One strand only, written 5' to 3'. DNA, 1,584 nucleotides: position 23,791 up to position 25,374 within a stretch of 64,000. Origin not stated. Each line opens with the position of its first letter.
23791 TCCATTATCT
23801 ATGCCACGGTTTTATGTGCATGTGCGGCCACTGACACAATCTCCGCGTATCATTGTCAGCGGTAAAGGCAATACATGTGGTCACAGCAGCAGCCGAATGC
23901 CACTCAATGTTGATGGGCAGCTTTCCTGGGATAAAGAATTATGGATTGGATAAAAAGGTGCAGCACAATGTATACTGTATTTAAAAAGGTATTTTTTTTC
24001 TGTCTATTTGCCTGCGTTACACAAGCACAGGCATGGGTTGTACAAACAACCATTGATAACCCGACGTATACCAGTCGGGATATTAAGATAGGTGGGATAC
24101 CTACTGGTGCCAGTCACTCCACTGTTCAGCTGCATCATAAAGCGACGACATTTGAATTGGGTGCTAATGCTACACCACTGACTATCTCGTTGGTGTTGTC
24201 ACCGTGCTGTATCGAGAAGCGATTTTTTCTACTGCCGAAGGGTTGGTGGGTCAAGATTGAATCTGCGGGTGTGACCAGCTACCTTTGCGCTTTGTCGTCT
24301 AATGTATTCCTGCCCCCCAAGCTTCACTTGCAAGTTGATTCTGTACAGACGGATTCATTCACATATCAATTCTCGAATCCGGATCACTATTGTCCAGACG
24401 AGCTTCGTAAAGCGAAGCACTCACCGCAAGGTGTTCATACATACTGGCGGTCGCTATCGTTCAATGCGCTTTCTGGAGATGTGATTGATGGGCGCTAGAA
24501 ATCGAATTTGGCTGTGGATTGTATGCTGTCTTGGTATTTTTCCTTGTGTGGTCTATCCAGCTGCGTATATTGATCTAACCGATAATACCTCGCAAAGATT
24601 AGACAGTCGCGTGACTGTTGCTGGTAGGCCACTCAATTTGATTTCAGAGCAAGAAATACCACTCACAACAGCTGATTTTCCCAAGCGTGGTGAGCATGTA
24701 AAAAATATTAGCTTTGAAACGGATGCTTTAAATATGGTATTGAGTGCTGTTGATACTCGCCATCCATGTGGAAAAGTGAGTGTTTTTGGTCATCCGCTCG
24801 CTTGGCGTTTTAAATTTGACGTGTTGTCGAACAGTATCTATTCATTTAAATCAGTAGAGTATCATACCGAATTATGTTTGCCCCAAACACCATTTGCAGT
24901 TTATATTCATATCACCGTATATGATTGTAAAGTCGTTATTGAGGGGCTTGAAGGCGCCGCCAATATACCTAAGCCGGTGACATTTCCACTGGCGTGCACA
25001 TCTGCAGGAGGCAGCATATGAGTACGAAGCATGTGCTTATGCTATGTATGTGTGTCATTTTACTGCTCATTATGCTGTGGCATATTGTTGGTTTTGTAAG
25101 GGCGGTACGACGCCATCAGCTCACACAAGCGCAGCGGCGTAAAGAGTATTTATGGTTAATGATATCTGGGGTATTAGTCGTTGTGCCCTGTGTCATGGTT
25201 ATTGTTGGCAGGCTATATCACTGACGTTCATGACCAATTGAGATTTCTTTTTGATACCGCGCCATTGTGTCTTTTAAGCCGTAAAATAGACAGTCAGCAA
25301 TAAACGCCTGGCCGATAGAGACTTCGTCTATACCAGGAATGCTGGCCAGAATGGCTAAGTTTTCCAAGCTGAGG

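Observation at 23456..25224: Compact four-gene operon of unknown exported proteins wedged between secF and pdxJ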

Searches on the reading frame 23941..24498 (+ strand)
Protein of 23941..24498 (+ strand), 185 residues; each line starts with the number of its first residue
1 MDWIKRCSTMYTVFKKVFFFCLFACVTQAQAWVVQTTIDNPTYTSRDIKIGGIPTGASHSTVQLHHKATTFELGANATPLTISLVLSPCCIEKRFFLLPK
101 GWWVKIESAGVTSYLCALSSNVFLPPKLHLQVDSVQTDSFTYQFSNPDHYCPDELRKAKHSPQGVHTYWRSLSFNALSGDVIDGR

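Call 3: search_protein_families(library=pfam, proteins=[window:23941-24498:+], max_evalue=1)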
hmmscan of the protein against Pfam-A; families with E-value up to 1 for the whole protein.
window:23941-24498:+ (185 aa): 0 families

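Call 4: search_protein_families(library=ncbifam, proteins=[window:23941-24498:+], max_evalue=1)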
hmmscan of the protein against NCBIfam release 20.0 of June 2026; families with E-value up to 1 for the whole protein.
window:23941-24498:+ (185 aa): 0 families

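Call 39: search_protein_representatives(protein=window:23968-24498:+)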
Query: 176 residues. Proteins with E-value up to 0.001 (for the whole library): 3; up to 1e-10: 1; up to 1e-30: 1. The best 3 are listed.
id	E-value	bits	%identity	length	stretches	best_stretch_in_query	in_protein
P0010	1.6e-90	317.7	77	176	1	1-175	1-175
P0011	1.2e-05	41.3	29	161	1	5-162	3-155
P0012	9.7e-04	35.0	36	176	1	79-165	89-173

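Call 41: find_encoding_contigs(protein=P0011, flank=8000, max_places=6)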
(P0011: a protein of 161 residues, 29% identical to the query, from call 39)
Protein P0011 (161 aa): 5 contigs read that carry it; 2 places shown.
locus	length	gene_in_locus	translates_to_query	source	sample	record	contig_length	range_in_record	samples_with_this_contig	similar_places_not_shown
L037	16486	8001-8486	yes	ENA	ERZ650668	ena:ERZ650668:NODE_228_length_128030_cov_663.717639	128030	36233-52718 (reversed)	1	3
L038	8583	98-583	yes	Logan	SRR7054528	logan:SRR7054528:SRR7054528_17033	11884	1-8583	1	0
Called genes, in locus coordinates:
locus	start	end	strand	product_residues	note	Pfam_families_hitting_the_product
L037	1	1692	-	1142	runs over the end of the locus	PF17757:UvrB_inter, PF21132:MFD_D3, PF02559:CarD_TRCF_RID, PF00270:DEAD, PF04851:ResIII, PF00271:Helicase_C, PF03461:TRCF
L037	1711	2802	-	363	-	PF02540:NAD_synthase (weak), PF03054:tRNA_Me_trans, PF20259:tRNA_Me_trans_M, PF20258:tRNA_Me_trans_C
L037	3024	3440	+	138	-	-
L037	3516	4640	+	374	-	PF01702:TGT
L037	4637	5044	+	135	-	PF02699:YajC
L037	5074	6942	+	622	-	PF13721:SecD-TM1, PF07549:Sec_GG (weak), PF21760:SecD_1st, PF22599:SecDF_P1_head, PF02355:SecD_SecF_C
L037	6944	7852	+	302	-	PF07549:Sec_GG, PF02355:SecD_SecF_C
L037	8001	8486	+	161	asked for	-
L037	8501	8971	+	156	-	-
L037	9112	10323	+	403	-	PF02790:COX2_TM, PF00116:COX2, PF00034:Cytochrom_C, PF13442:Cytochrome_CBB3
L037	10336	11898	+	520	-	PF00115:COX1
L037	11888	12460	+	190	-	PF04442:CtaG_Cox11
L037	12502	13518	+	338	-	PF02628:COX15-CtaA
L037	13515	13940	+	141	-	PF13442:Cytochrome_CBB3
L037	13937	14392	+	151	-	-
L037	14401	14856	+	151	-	-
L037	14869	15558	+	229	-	-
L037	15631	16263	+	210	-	-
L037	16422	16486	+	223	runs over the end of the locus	-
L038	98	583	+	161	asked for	-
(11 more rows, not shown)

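Call 51: search_protein_families(library=pfam, alignment_id=A7, max_evalue=1)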
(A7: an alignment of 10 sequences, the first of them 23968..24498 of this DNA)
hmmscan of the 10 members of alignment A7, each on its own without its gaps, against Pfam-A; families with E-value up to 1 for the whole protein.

A. member 1, window:23968-24498:+ (176 aa): 0 families

B. families by the number of members that match (of 10 scanned): 2 families
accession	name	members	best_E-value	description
PF24095.1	DUF7378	1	0.0077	Domain of unknown function (DUF7378)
PF11141.13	DUF2914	1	0.027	Protein of unknown function (DUF2914)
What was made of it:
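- On Bacterial lipocalins / lipoproteins: There is no Pfam hit (calls 3, 51).
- There is no Pfam hit to PCuAC, Sco or CopC-type families (calls 3, 51). No Fimbrial or SCPU Pfam hit was found (calls 3, 51).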

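Call 52: search_solved_structures(query=A8, max_evalue=10)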
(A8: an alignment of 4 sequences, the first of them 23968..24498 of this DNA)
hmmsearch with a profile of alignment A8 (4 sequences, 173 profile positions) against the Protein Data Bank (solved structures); distinct sequences matched with E-value up to 10: 2.
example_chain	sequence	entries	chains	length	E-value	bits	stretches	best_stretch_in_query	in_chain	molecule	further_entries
5tfp_A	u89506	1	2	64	0.82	12.5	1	100-130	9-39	Histone-lysine N-methyltransferase SETDB2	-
1szh_A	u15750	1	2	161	0.93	12.3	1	66-163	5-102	Her-1 protein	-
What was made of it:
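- Tried and rejected: A profile search gave nothing below E 0.8 (call 52).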

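Call 53: find_homologous_proteins(query=A7, max_evalue=1)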
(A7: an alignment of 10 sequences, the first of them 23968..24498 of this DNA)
Query A7 (10 sequences) (176 aa, profile of the alignment): 5 proteins with E <= 1 among 735 candidates.
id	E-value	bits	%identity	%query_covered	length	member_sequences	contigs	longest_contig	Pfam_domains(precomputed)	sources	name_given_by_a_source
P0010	1.2e-52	196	77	99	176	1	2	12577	-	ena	-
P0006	3.2e-51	192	94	100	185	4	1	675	-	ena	-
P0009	5.6e-35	139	-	-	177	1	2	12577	-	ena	-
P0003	1.6e-34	137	24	49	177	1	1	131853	-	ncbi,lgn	-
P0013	8.2e-30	122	41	11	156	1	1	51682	-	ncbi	-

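Call 61: predict_structure(alignment_id=A10)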
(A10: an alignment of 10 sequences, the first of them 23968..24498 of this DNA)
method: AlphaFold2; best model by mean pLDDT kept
length: 176 residues; sequences in the alignment: 10
mean_pLDDT: 65.6   pTM: 0.60
mean pLDDT of the five models: 65.6, 65.2, 63.7, 63.0, 59.4
residues with pLDDT >= 90: 0; 70-90: 85; 50-70: 62; < 50: 29
segments of 3 or more residues with pLDDT < 50: 19-47
pLDDT, mean of each block of 10 residues (from residue 1): 64 57 32 35 43 66 67 82 78 85 82 71 64 66 72 71 76 73
secondary structure, 60 per line:
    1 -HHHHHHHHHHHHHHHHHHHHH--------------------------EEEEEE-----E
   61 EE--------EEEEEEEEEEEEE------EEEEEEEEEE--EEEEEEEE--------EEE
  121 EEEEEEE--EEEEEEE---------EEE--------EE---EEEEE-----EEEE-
elements in order: H2-22 E49-54 E60-62 E71-83 E90-99 E102-109 E118-127 E130-136 E146-148 E162-166 E172-175
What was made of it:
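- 23968..24498 (+): g2: 176-aa precursor (185 aa from the alternative ATG at 23941) with signal peptide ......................|W. The mature protein is 154 aa, 17.1 kDa, with 4 Cys. It is the most widely conserved member of the family. The AF2 model is all-beta with pLDDT 65.6 (call 61).
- On Any solved fold: The g2 model has pLDDT 65.6 (call 61).
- The N-terminal tail is low-confidence (call 61). The model has a low-confidence N-terminal tail of about 25 residues ahead of the beta domain (call 61).
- Tried and rejected: The g2 model from 10 sequences was moderate, with pLDDT 66 (call 61).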

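Call 64: fold_search(model_id=the predicted structure, library=pdb)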
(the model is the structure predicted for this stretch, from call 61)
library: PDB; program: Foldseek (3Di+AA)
matches with E <= 10: 311; with E <= 0.001: 0
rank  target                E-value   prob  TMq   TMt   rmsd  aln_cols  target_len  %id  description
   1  5z8y_B                7.9e-01  0.02  0.13  0.13  17.6       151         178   10  Crystal structure of human LRRTM2 in complex with Neurexin 1beta (released 2018-10-10)
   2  6gkt_A                8.3e-01  0.04  0.14  0.16  14.7       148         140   10  X-ray structure of a non-autocrystallizing galectin-10 variant, Gal10-Tyr69Glu (released 2019-06-05)
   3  7oxx_A                9.3e-01  0.07  0.15  0.19  15.4       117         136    7  CrabP2 mutant R30AK31A (released 2022-07-13)
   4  1c4r_F                9.3e-01  0.02  0.12  0.12  17.4       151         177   11  THE STRUCTURE OF THE LIGAND-BINDING DOMAIN OF NEUREXIN 1BETA: REGULATION OF LNS DOMAIN FUNCTION BY ALTERNATIVE SPLICIN (released 2000-10-04)
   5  9uje_B                1.0e+00  0.02  0.14  0.05  17.5       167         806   11  Cryo-EM structure of SARS-CoV2 KP.3.1.1 spike protein (released 2026-03-25)
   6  1c4r_B                1.0e+00  0.02  0.11  0.11  15.6       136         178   10  THE STRUCTURE OF THE LIGAND-BINDING DOMAIN OF NEUREXIN 1BETA: REGULATION OF LNS DOMAIN FUNCTION BY ALTERNATIVE SPLICIN (released 2000-10-04)
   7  7oxx_B                1.2e+00  0.03  0.12  0.15  14.9       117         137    8  CrabP2 mutant R30AK31A (released 2022-07-13)
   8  2r1d_H                1.2e+00  0.02  0.12  0.12  17.5       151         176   10  Crystal structure of rat neurexin 1beta in the Ca2+ containing form (released 2008-04-01)
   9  3dpq_E                1.3e+00  0.07  0.21  0.19  10.2       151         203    5  Crystal structure of the substrate binding domain of E. coli DnaK in complex with a long pyrrhocoricin-derived inhibit (released 2009-03-10)
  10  2h1t_B                1.3e+00  0.03  0.16  0.15  15.6       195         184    8  Crystal structure of a duf1089 family protein (pa1994) from pseudomonas aeruginosa at 1.80 A resolution (released 2006-05-30)
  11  6qrn                  1.4e+00  0.03  0.15  0.17  14.7       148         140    8  Galectin-10 complexed with ribose (released 2019-06-05)
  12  4hfs_A                1.4e+00  0.07  0.22  0.20  12.1       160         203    9  Crystal structure of an uncharacterized protein (yncM) from Bacillus subtilis subsp. subtilis str. 168 at 1.55 A resol (released 2012-12-05)
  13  4r5j_B                1.4e+00  0.06  0.21  0.18   9.4       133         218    8  Crystal structure of the DnaK C-terminus (Dnak-SBD-A) (released 2014-09-10)
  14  7oxx_C                1.6e+00  0.03  0.13  0.16  14.7       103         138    9  CrabP2 mutant R30AK31A (released 2022-07-13)
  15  5tod_D                1.8e+00  0.03  0.14  0.16  16.9       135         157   13  Transmembrane protein 24 SMP domain (released 2017-03-01)
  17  7oa8                  1.9e+00  0.07  0.22  0.12  12.3       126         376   12  PilC minor pilin of Streptococcus sanguinis SK36 type IV pili (released 2022-05-04)
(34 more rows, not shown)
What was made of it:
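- On Bacterial lipocalins / lipoproteins: Foldseek hits to iLBP/FABP barrels have probability <=0.08 and TM <=0.22 (call 64).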

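Call 69: fold_search(model_id=the predicted structure, library=viral)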
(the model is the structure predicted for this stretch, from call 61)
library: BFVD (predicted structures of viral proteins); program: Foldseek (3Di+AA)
matches with E <= 10: 301; with E <= 0.001: 0
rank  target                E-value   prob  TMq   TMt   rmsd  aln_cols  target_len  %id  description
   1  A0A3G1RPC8            9.7e-02  0.41  0.30  0.35  11.1       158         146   11  Viral structural protein 4 protease-sensitive (Fragment) [Rotavirus D]
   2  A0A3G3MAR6            2.3e-01  0.08  0.15  0.07  15.7       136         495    9  Minor tail protein [Gordonia phage Octobien14]
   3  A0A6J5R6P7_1          3.6e-01  0.05  0.14  0.04  17.0       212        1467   11  Concanavalin A-like lectin/glucanases superfamily [uncultured Caudovirales phage]
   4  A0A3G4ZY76            3.6e-01  0.04  0.11  0.07  16.2       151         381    9  Uncharacterized protein [Faunusvirus sp.]
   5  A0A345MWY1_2          4.2e-01  0.02  0.12  0.03  18.9       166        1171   12  (no name in the UniProt tables at hand)
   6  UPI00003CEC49         4.5e-01  0.12  0.20  0.14  13.9       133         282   10  (no name look-up for this kind of identifier)
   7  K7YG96                4.7e-01  0.06  0.16  0.15  22.6       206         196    9  Uncharacterized protein [Megavirus courdo11]
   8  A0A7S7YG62            5.0e-01  0.09  0.21  0.22  13.0       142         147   10  Uncharacterized protein [Medusavirus stheno T3]
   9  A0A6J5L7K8            5.6e-01  0.10  0.18  0.04  14.3       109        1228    9  Uncharacterized protein [uncultured Caudovirales phage]
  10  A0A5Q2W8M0            5.6e-01  0.04  0.14  0.16  21.6       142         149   10  (no name in the UniProt tables at hand)
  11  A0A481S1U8            5.6e-01  0.03  0.13  0.10  15.9       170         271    9  (no name in the UniProt tables at hand)
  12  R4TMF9                5.9e-01  0.04  0.13  0.10  16.2       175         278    9  Uncharacterized protein [Halogranum tailed virus 1]
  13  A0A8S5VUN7            6.2e-01  0.05  0.17  0.07  14.1       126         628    8  (no name in the UniProt tables at hand)
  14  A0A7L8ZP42            6.9e-01  0.02  0.10  0.09  17.4       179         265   13  PE-PGRS family protein [Erwinia phage pEa_SNUABM_47]
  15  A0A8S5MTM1            7.3e-01  0.06  0.19  0.09  14.1       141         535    7  GDSL-like Lipase/Acylhydrolase family [Siphoviridae sp. ct0Xn2]
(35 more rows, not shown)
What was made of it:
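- On Any solved fold: Foldseek against PDB gives a best E of 0.8, and against BFVD a best E of 0.1 (calls 64, 69).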

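Call 70: find_related_loci(query=A8, collection=metagenome_contigs, flank=8000)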
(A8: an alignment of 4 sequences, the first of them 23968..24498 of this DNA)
Query A8 (176 aa) in metagenome_contigs; peptide patterns used: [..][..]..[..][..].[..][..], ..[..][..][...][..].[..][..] (x = any residue, [..] = any of these).
101 stretches matched a pattern; 1 encode a relative of the query (tblastn E <= 1e-3); 1 distinct loci.
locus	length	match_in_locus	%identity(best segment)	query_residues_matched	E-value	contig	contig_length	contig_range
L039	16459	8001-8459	26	5-162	5e-10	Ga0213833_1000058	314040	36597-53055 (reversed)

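Call 73: search_protein_families(library=padloc, proteins=[window:23968-24498:+], max_evalue=0.1)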
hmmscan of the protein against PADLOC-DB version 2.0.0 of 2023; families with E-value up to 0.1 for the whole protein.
window:23968-24498:+ (176 aa): 0 families

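Call 74: search_protein_families(library=phrogs, proteins=[window:23968-24498:+], max_evalue=0.1)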
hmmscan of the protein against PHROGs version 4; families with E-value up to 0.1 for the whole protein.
window:23968-24498:+ (176 aa): 0 families

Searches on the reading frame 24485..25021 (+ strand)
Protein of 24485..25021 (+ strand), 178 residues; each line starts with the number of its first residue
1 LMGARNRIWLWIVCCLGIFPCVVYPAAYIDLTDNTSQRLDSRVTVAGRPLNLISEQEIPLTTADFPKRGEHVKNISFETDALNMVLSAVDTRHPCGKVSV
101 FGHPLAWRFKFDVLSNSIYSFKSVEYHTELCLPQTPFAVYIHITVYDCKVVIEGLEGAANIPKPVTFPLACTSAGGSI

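Call 3: search_protein_families(library=pfam, proteins=[window:24485-25021:+], max_evalue=1)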
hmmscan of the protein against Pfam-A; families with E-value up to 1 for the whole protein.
window:24485-25021:+ (178 aa): 1 family
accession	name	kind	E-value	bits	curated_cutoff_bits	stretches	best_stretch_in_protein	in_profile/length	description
PF24095.1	DUF7378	-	0.0074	16.6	27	1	123-143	69-89/144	Domain of unknown function (DUF7378)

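Call 4: search_protein_families(library=ncbifam, proteins=[window:24485-25021:+], max_evalue=1)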
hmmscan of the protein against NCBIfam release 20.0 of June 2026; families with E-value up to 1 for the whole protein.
window:24485-25021:+ (178 aa): 0 families

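Call 12: list_cluster_members(proteins=[P0001, P0002, window:24488-25021:+, window:25018-25224:+, window:23968-24498:+])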
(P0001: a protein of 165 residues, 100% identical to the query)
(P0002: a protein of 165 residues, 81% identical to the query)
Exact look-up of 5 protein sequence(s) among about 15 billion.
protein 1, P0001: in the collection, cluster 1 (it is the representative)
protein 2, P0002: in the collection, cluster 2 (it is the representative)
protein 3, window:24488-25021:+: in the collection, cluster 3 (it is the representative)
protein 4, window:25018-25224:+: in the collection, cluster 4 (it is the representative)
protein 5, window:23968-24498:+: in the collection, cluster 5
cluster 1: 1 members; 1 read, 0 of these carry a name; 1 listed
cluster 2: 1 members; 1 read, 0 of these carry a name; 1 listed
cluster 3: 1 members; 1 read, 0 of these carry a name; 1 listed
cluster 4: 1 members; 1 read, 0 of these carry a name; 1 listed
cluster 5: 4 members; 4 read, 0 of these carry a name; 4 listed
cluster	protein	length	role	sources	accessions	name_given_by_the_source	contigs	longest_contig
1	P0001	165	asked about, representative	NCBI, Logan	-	-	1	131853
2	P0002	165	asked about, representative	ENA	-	-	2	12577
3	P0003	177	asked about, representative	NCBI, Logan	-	-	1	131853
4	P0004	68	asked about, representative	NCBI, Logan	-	-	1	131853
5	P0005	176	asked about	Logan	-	-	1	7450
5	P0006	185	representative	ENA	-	-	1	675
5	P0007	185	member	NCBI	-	-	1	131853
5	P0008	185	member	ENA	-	-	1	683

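Call 24: find_homologous_proteins(query=A4, max_evalue=0.1)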
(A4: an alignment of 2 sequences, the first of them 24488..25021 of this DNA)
Query A4 (2 sequences) (177 aa, profile of the alignment): 2 proteins with E <= 0.1 among 109 candidates.
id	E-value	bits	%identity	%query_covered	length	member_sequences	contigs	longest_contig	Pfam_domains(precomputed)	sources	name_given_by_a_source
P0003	2.6e-116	403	100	100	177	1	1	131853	-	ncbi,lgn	-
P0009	4.5e-116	403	81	99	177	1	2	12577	-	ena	-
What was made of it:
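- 24488..25021 (+): g3: 177-aa protein with an N-terminal hydrophobic segment and no canonical SPase I site, so it may be a signal anchor. It has 4 Cys after residue 26. Its start overlaps the end of g2 by 11 nt. It may be a divergent family member. Only 2 proteins were found in the database (call 24).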

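Call 38: predict_structure(alignment_id=A4)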
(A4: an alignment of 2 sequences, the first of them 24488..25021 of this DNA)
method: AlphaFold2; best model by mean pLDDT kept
length: 177 residues; sequences in the alignment: 2
mean_pLDDT: 30.5   pTM: 0.25
mean pLDDT of the five models: 30.5, 27.5, 27.3, 26.2, 25.8
residues with pLDDT >= 90: 0; 70-90: 0; 50-70: 6; < 50: 171
segments of 3 or more residues with pLDDT < 50: 1-3, 12-177
pLDDT, mean of each block of 10 residues (from residue 1): 48 41 23 24 26 25 27 29 32 26 37 36 27 32 35 31 27 23
secondary structure, 60 per line:
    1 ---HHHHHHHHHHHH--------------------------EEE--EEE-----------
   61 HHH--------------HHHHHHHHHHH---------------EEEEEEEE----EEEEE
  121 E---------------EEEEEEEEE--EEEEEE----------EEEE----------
elements in order: H4-15 E42-44 E47-49 H78-88 E104-111 E116-121 E137-145 E148-153 E164-167
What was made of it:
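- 24488..25021 (+): The AF2 model from 2 sequences was unusable (call 38).
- Tried and rejected: The g3 model from two sequences was unusable, with pLDDT 30 (call 38).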

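Call 73: search_protein_families(library=padloc, proteins=[window:24488-25021:+], max_evalue=0.1)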
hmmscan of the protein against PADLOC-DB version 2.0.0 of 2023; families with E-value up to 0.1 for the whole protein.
window:24488-25021:+ (177 aa): 0 families

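Call 74: search_protein_families(library=phrogs, proteins=[window:24488-25021:+], max_evalue=0.1)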
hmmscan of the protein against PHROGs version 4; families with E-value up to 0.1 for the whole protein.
window:24488-25021:+ (177 aa): 0 families

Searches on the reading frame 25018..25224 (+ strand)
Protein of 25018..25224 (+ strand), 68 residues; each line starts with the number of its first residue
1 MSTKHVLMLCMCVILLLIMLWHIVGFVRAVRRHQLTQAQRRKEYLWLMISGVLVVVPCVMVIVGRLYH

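Call 3: search_protein_families(library=pfam, proteins=[window:25018-25224:+], max_evalue=1)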
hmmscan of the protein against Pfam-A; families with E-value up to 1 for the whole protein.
window:25018-25224:+ (68 aa): 14 families
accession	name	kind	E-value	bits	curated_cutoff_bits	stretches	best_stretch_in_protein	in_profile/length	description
PF10724.14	DUF2516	-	0.00035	21.2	30.6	1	6-59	3-58/92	Protein of unknown function (DUF2516)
PF13268.11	DUF4059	-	0.014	16.3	25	1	7-59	13-61/72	Protein of unknown function (DUF4059)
PF13850.11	ERGIC_N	-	0.021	15.4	27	1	6-61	23-78/91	Endoplasmic Reticulum-Golgi Intermediate Compartment (ERGIC)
PF06664.17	WLS-like_TM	-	0.025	14.4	28.3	1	5-62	152-209/247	Wntless-like, transmembrane domain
PF10361.14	DUF2434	-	0.036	13.5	25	1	6-62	50-108/294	Protein of unknown function (DUF2434)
PF11152.14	CCB2_CCB4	-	0.042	13.6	26.3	1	14-60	9-48/195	Cofactor assembly of complex C subunit B, CCB2/CCB4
PF11239.13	DUF3040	-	0.045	14.5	24.7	1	26-64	25-62/84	Protein of unknown function (DUF3040)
PF12794.12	MscS_TM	-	0.067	12.5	28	1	7-63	158-216/339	Mechanosensitive ion channel inner membrane domain 1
PF07950.16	MCP1_TM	-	0.077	14.1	22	1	5-60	37-92/105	MDM10-complementing protein 1, transmembrane domain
PF01529.25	DHHC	-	0.092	13.3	28.7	1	7-63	54-115/133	DHHC palmitoyltransferase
PF05425.18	CopD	-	0.1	13.4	32.1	1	6-64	46-103/105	Copper resistance protein D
PF04995.19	CcmD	-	0.11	13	25.6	1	11-41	13-43/44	Heme exporter protein D (CcmD)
PF15420.11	Abhydrolase_9_N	-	0.13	12.7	27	1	6-61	53-108/208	Alpha/beta-hydrolase family N-terminus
PF12420.13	DUF3671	-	0.6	10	34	1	6-67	160-207/223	Fam-L, Fam-M like protein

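Call 4: search_protein_families(library=ncbifam, proteins=[window:25018-25224:+], max_evalue=1)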
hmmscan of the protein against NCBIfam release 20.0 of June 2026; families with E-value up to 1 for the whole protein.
window:25018-25224:+ (68 aa): 7 families
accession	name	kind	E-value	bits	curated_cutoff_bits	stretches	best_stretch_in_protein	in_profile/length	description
NF005100.0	PRK06531.1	equivalog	0.0079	16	129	1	14-55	3-44/121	preprotein translocase subunit YajC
NF003410.0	PRK04778.1-4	equivalog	0.023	13.5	754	1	1-46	1-46/575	septation ring formation regulator EzrA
TIGR03943.1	TIGR03943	equivalog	0.061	12.7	88.8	1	5-62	14-71/221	TIGR03943 family putative permease subunit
NF045937.1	MSC_0624_12TM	equivalog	0.13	10.7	70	1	8-62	247-301/445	MSC_0624 family F1-like ATPase-associated membrane protein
NF050117.1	aa3_CtaC_Actin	exception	0.18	11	250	1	5-63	45-99/244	aa3-type cytochrome oxidase subunit II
NF004428.0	PRK05771.2-1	equivalog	0.25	9.4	766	1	4-58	485-539/680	V-type ATP synthase subunit I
TIGR03758.1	conj_TIGR03758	hypoth_equivalog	0.48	10.6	42.7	1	7-49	23-65/76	TIGR03758 family integrating conjugative element protein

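Call 73: search_protein_families(library=padloc, proteins=[window:25018-25224:+], max_evalue=0.1)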
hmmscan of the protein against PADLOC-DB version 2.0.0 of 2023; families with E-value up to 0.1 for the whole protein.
window:25018-25224:+ (68 aa): 0 families

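Call 74: search_protein_families(library=phrogs, proteins=[window:25018-25224:+], max_evalue=0.1)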
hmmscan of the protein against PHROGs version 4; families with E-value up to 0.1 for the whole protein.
window:25018-25224:+ (68 aa): 1 family
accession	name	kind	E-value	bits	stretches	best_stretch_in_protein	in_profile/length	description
phrog_4198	-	unknown function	0.07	14.4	1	8-41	21-56/98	-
